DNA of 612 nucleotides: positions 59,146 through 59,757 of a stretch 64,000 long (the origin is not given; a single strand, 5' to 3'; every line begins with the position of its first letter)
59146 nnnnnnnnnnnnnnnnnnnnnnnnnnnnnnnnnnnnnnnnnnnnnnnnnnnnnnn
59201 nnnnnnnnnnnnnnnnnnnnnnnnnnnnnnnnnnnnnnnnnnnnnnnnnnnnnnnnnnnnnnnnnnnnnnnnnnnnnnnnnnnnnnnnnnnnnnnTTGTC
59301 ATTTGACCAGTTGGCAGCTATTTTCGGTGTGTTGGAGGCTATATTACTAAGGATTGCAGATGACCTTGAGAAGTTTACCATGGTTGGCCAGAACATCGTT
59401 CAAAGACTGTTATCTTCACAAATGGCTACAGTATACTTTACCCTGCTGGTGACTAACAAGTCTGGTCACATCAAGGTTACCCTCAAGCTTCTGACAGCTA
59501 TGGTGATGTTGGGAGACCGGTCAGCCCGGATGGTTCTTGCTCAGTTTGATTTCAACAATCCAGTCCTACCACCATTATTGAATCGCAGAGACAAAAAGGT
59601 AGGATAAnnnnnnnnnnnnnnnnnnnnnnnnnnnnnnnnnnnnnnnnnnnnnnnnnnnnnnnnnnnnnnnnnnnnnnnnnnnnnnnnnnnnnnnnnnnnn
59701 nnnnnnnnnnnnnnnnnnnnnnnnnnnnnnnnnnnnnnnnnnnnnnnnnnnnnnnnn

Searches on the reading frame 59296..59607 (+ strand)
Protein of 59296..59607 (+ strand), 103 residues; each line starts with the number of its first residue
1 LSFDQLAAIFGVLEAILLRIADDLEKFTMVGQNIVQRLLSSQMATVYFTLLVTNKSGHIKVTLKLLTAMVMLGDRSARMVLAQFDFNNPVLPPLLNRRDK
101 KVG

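Call 15: find_homologous_proteins(query=window:59296-59601:+)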
Query seq(102 aa): 5 candidates shared short words with the query, none scored E <= 0.001.

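Call 16: list_cluster_members(proteins=[window:59296-59607:+, window:55769-56128:+, window:7978-8922:-, window:7989-8672:+, window:18990-19508:+, window:27230-27598:+, window:43576-43866:+, window:24516-24806:-, window:56435-56941:+, window:55717-56202:-])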
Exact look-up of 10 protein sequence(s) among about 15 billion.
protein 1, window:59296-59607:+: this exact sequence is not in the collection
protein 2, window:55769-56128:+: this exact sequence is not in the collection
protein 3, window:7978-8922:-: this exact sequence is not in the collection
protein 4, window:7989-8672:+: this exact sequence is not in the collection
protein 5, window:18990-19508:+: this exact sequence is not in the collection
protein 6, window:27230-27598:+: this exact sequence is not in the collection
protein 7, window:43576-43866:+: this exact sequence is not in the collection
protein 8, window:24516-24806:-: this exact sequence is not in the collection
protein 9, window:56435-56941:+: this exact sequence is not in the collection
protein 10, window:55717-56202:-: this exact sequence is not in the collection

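Call 17: search_protein_families(library=pfam, proteins=[window:59296-59607:+], max_evalue=1)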
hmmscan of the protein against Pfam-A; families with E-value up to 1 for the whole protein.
window:59296-59607:+ (103 aa): 3 families
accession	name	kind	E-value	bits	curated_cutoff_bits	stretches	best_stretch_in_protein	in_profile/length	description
PF11707.13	Npa1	-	3.4e-15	56.6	22.7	1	5-100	18-113/331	Ribosome 60S biogenesis N-terminal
PF06472.20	ABC_membrane_2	-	0.0076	16.1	24.4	1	19-81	119-179/269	ABC transporter transmembrane region 2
PF13022.12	HTH_Tnp_1_2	-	0.065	13.8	27.9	1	1-61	27-86/122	Helix-turn-helix of insertion element transposase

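Call 18: search_solved_structures(query=window:59296-59601:+, max_evalue=1, show_alignments=2)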
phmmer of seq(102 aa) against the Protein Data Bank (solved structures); distinct sequences matched with E-value up to 1: 1.
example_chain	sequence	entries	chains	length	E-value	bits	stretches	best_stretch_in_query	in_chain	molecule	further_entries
4es5_A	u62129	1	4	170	0.52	14.1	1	9-72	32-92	Polymerase basic subunit 2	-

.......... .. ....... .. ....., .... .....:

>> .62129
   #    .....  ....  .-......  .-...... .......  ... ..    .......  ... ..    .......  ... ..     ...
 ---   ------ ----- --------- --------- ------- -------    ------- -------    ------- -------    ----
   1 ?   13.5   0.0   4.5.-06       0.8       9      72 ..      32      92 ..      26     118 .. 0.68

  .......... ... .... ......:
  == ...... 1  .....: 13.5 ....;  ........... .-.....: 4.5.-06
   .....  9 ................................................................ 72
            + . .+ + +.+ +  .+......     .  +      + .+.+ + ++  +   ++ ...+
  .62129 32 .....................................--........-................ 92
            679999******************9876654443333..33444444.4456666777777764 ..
